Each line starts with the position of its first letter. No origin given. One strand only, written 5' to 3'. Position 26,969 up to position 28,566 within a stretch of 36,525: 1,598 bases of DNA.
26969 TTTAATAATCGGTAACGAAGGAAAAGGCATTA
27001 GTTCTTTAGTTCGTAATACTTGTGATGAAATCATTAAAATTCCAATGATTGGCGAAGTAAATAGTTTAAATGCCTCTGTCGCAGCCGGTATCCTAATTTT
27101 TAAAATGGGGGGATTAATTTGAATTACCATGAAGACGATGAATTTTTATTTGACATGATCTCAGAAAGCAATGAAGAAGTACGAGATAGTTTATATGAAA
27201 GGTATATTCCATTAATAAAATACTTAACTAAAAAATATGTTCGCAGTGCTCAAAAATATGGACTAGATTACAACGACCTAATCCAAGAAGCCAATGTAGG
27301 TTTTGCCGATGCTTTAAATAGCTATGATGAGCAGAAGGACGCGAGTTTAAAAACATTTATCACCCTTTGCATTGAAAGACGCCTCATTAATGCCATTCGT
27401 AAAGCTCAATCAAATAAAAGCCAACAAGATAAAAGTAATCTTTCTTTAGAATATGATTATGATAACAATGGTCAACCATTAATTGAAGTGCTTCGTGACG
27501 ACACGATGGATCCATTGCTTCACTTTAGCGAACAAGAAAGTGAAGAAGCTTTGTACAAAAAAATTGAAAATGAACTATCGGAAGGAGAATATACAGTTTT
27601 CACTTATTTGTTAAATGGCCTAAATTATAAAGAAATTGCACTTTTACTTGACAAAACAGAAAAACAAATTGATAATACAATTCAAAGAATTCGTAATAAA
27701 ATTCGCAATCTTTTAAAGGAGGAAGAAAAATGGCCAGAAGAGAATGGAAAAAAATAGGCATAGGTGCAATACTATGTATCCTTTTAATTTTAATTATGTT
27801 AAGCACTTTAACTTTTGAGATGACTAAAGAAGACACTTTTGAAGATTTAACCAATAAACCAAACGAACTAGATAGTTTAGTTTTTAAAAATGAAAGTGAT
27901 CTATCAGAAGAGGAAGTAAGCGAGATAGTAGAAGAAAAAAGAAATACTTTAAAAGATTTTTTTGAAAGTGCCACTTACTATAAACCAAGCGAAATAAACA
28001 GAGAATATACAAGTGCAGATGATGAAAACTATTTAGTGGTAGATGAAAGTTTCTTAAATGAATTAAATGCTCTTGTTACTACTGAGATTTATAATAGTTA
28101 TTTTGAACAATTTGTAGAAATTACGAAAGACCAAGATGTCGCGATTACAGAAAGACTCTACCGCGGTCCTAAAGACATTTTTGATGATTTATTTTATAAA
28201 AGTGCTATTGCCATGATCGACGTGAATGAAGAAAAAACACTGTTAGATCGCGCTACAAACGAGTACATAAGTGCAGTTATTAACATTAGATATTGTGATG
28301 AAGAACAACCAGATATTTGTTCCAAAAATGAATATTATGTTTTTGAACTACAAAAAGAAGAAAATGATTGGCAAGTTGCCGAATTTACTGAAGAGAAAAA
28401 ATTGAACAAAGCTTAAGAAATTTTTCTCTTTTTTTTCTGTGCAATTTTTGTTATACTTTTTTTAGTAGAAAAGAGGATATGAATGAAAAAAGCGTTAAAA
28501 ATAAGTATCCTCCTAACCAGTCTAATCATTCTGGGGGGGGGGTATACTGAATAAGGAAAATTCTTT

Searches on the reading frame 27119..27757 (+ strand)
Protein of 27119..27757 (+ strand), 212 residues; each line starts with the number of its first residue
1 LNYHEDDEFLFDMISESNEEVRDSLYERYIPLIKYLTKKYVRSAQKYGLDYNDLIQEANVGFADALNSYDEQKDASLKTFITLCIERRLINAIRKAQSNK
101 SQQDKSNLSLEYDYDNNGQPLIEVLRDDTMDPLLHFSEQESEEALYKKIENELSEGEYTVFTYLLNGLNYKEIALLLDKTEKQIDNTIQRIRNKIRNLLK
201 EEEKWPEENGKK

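Call 73: search_protein_families(library=pfam, proteins=[window:27119-27757:+], max_evalue=0.1)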
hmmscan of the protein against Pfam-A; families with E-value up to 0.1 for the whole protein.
window:27119-27757:+ (212 aa): 8 families
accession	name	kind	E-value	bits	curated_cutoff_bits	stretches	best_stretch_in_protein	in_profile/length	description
PF04542.20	Sigma70_r2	-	1.8e-14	53.7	24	1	25-97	1-69/71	Sigma-70 region 2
PF08281.18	Sigma70_r4_2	-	6.6e-06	26.1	25.7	1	151-195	9-54/54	Sigma-70, region 4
PF07638.17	Sigma70_ECF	-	0.00037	20.9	21.1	1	11-198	8-182/185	ECF sigma factor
PF00196.25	GerE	-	0.0035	17.4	23.5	1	152-195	2-45/57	Bacterial regulatory proteins, luxR family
PF02271.21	UCR_14kD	-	0.02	15.3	27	1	37-72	11-48/100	Ubiquinol-cytochrome C reductase complex 14kD subunit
PF14493.12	HTH_40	-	0.029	15.1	27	0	71-115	39-83/89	Helix-turn-helix domain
PF05081.17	AcMNPV_P18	-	0.046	13.9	25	1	120-190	33-109/157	Autographa californica nuclear polyhedrosis virus (AcMNPV), P18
PF17282.7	DUF5347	-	0.084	13.6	25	0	7-68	31-87/101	Family of unknown function (DUF5347)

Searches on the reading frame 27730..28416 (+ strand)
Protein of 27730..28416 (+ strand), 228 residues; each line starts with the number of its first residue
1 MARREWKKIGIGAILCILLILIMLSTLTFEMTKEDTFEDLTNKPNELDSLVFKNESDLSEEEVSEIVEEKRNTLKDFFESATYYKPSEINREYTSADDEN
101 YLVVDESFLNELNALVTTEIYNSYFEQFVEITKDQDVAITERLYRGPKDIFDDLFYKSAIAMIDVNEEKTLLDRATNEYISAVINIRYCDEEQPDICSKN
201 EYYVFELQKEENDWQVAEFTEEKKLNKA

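Call 24: find_encoding_contigs(protein=window:27730-28416:+, flank=4000, max_places=10)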
Protein window:27730-28416:+ (228 aa): 20 contigs read that carry it; 10 places shown.
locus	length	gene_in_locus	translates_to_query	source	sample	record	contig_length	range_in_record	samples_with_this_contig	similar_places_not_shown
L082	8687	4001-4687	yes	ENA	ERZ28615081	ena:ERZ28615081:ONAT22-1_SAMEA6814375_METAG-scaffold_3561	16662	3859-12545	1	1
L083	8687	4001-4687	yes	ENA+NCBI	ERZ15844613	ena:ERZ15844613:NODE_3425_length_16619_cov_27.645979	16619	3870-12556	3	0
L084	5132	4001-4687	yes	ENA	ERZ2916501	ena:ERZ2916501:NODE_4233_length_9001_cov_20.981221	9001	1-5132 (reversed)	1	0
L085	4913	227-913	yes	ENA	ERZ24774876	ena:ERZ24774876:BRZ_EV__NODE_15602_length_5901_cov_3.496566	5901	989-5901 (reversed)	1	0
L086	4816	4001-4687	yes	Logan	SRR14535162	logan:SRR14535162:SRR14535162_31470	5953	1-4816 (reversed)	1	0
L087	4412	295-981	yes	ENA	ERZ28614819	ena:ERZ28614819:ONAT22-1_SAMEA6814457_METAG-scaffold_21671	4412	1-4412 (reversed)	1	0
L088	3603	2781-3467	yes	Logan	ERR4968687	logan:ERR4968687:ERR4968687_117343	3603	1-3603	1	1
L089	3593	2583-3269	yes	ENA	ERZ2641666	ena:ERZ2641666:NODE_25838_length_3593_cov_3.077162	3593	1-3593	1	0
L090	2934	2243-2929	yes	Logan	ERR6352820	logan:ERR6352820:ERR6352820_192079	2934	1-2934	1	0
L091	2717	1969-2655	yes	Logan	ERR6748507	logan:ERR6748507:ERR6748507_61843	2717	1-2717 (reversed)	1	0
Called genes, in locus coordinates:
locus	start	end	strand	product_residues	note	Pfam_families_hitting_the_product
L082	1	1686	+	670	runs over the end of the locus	PF00990:GGDEF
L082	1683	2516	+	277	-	PF03631:Virul_fac_BrkB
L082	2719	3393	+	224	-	PF08032:SpoU_sub_bind, PF00588:SpoU_methylase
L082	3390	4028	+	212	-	PF04542:Sigma70_r2, PF08281:Sigma70_r4_2 (weak)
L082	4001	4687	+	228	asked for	-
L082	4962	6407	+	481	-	-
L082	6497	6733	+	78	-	-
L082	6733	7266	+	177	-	PF02357:NusG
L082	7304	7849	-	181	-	PF04011:LemA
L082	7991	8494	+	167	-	PF00753:Lactamase_B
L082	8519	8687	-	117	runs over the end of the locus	PF09671:Spore_GerQ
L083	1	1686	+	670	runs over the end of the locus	PF00990:GGDEF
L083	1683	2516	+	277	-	PF03631:Virul_fac_BrkB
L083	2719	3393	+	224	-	PF08032:SpoU_sub_bind, PF00588:SpoU_methylase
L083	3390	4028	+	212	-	PF04542:Sigma70_r2, PF08281:Sigma70_r4_2 (weak)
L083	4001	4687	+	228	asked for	-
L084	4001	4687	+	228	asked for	-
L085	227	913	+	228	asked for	-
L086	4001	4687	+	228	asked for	-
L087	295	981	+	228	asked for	-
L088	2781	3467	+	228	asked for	-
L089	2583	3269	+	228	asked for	-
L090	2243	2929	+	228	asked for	-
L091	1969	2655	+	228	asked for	-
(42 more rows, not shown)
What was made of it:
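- Some contigs have about 3x coverage (call 24).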

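Call 73: search_protein_families(library=pfam, proteins=[window:27730-28416:+], max_evalue=0.1)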
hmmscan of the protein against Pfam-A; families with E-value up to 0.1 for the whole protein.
window:27730-28416:+ (228 aa): 0 families
